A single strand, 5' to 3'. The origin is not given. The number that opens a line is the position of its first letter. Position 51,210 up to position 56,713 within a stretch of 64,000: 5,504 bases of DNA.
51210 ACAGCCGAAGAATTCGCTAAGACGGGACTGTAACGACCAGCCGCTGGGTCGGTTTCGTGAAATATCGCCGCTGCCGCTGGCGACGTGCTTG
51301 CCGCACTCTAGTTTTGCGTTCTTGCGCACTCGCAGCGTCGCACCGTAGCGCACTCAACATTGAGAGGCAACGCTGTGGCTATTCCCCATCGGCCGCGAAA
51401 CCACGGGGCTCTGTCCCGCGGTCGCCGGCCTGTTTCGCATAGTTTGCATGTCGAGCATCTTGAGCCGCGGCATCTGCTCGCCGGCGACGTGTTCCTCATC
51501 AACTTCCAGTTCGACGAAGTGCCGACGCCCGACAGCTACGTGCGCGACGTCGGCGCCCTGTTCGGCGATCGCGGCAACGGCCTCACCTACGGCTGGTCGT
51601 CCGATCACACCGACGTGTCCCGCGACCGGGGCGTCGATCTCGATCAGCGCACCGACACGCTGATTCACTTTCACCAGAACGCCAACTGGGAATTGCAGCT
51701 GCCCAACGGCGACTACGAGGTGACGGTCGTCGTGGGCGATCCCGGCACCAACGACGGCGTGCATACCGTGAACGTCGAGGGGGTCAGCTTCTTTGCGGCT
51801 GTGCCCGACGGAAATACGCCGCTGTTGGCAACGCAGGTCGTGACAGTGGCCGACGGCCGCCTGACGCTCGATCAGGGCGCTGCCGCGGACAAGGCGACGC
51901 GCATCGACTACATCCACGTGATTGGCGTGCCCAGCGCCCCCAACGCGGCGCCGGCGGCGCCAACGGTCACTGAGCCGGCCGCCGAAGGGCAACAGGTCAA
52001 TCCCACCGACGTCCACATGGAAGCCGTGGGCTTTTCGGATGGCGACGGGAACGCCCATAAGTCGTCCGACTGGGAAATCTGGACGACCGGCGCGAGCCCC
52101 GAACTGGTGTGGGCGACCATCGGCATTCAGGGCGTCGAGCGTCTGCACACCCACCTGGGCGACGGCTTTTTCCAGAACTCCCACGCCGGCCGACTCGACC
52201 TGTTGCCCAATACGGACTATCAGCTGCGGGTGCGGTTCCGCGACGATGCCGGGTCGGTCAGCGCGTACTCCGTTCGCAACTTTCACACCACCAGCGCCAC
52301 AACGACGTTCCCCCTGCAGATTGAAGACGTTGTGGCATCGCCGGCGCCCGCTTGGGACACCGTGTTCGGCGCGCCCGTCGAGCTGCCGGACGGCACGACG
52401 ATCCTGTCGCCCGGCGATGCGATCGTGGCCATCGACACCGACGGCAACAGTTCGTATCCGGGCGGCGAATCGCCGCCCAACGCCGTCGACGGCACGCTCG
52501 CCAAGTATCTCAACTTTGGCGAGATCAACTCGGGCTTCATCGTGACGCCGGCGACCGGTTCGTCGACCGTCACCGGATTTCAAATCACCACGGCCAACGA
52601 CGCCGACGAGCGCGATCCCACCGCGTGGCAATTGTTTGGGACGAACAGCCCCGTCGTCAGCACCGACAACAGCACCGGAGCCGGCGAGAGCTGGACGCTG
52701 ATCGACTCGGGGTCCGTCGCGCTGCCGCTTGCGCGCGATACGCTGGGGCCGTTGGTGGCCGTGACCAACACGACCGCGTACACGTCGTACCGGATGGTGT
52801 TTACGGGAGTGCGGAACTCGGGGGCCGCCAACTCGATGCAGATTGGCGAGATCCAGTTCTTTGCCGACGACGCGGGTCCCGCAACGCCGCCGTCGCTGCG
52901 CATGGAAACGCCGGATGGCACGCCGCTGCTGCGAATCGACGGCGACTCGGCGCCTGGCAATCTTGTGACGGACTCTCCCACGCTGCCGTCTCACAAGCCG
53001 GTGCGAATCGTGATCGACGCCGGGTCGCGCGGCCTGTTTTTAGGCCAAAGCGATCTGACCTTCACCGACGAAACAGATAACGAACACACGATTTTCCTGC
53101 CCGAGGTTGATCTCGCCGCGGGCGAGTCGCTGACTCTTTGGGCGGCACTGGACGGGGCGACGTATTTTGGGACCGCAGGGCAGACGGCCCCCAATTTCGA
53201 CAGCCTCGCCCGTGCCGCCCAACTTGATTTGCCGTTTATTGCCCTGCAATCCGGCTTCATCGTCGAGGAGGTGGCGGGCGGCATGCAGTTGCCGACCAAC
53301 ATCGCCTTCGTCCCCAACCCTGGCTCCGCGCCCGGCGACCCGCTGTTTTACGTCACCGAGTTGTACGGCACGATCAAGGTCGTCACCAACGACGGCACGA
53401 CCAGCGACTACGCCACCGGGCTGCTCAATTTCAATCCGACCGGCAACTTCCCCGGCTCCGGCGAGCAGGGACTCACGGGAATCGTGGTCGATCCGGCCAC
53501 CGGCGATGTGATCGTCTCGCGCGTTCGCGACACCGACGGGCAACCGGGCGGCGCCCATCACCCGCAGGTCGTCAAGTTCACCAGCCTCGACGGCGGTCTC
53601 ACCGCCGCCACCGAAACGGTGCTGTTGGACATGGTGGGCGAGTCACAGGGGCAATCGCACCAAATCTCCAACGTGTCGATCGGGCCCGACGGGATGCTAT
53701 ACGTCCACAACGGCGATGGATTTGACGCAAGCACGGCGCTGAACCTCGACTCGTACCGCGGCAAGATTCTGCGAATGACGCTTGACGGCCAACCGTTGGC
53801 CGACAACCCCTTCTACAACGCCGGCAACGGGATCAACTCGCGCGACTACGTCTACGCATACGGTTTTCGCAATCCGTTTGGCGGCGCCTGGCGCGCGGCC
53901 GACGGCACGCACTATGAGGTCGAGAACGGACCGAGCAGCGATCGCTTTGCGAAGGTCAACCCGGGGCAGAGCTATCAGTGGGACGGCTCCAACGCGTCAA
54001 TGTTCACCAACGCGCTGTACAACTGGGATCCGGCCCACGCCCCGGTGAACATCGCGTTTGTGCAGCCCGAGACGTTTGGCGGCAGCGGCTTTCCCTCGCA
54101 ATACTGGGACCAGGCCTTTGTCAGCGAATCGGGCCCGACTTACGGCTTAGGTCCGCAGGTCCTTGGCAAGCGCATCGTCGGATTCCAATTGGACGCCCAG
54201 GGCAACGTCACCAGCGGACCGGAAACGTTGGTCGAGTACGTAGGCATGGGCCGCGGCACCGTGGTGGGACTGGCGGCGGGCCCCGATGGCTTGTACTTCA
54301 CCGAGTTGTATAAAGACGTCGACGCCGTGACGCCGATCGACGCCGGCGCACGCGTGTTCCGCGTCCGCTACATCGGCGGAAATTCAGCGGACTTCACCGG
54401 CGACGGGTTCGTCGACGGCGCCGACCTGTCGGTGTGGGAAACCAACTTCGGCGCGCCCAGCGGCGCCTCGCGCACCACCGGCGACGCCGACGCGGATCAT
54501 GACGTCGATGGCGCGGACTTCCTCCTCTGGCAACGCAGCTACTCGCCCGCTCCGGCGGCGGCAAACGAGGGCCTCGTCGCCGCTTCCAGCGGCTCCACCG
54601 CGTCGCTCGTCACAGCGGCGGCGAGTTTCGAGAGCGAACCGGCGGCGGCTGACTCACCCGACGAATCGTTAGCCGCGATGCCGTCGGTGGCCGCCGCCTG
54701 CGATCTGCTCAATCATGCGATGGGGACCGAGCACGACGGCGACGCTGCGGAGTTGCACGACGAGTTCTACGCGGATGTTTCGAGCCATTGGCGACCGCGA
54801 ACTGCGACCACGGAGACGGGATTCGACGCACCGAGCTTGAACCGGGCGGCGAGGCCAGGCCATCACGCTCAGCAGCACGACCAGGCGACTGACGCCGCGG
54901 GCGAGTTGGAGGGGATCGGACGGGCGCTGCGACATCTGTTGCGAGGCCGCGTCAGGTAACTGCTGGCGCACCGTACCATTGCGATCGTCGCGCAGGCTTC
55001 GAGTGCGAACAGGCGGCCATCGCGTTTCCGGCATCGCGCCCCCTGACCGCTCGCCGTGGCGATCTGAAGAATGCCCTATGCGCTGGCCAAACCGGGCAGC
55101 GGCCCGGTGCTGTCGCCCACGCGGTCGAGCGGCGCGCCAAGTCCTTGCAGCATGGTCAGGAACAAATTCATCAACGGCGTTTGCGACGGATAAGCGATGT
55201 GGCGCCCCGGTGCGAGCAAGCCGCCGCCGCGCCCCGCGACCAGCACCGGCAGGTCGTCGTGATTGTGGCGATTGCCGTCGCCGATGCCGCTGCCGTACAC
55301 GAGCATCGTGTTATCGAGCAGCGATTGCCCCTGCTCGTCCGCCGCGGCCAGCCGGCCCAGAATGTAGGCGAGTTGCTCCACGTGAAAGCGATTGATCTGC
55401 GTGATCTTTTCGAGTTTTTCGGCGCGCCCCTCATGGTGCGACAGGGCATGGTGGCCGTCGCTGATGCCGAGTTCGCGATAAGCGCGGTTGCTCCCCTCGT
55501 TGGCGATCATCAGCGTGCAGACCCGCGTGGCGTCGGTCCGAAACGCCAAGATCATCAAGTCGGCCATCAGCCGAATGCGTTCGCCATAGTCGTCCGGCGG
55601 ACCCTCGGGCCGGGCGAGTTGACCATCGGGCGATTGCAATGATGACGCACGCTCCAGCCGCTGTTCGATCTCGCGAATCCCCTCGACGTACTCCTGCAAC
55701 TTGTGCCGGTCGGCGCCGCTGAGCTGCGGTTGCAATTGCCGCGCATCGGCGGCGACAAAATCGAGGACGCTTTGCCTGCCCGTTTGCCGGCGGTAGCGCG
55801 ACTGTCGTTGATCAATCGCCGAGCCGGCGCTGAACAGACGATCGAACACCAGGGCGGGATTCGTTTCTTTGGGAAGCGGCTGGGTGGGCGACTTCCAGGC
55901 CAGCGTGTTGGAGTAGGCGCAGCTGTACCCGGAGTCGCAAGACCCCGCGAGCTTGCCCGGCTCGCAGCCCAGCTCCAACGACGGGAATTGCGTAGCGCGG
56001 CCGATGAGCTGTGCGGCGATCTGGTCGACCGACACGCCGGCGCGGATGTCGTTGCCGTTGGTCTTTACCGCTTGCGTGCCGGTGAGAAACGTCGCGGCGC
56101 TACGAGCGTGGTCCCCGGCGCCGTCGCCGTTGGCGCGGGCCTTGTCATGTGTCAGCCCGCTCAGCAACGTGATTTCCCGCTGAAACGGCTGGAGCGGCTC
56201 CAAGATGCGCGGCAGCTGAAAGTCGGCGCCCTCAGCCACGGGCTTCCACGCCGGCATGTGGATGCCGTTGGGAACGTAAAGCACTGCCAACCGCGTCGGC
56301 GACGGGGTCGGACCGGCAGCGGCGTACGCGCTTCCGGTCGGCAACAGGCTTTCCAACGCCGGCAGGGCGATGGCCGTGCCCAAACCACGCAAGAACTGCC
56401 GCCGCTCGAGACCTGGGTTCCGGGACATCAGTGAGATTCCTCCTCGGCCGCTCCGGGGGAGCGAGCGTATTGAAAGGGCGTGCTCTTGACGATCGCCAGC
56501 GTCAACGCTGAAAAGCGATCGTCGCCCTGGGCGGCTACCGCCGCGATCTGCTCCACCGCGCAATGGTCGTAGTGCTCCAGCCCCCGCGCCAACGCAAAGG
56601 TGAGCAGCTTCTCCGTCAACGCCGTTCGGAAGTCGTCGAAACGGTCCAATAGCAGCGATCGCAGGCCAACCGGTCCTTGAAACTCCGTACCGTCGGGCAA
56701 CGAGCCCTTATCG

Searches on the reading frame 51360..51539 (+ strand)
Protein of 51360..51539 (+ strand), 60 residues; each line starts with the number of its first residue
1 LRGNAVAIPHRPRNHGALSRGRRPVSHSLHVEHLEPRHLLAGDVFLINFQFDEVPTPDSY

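Call 40: search_protein_families(library=pfam, proteins=[window:51360-51539:+], max_evalue=10)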
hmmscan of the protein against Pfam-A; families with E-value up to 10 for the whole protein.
seq(60 aa): 1 family
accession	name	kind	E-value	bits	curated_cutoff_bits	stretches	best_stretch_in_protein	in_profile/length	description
PF07595.18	Planc_extracel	-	0.00084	19.4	25.5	1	30-44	6-20/20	Planctomycete extracellular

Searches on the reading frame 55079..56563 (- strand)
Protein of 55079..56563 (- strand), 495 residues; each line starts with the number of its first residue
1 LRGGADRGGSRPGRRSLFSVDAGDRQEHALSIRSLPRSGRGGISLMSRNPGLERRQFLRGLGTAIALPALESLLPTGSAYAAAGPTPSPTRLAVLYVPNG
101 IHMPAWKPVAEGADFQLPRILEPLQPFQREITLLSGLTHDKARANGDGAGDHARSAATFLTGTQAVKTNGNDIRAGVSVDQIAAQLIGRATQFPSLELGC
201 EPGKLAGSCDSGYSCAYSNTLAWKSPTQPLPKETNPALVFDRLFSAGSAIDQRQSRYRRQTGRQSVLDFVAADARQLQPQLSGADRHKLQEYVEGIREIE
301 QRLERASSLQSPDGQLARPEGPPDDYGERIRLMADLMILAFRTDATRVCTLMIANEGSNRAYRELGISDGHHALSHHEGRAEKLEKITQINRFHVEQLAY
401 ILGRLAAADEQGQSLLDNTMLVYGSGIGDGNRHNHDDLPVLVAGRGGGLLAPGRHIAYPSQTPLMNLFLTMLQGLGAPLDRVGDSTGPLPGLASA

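Call 5: search_protein_families(library=pfam, proteins=[window:55079-56563:-], max_evalue=0.01)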
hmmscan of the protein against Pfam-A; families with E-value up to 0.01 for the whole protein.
window:55079-56563:- (495 aa): 1 family
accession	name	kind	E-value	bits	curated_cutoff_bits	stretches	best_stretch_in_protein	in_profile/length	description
PF07586.16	HXXSHH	-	4.4e-108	361.9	30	1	91-399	1-307/307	Protein of unknown function (DUF1552)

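Call 6: search_protein_families(library=ncbifam, proteins=[window:55079-56563:-], max_evalue=0.01)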
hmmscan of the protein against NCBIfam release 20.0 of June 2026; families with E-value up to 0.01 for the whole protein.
window:55079-56563:- (495 aa): 0 families
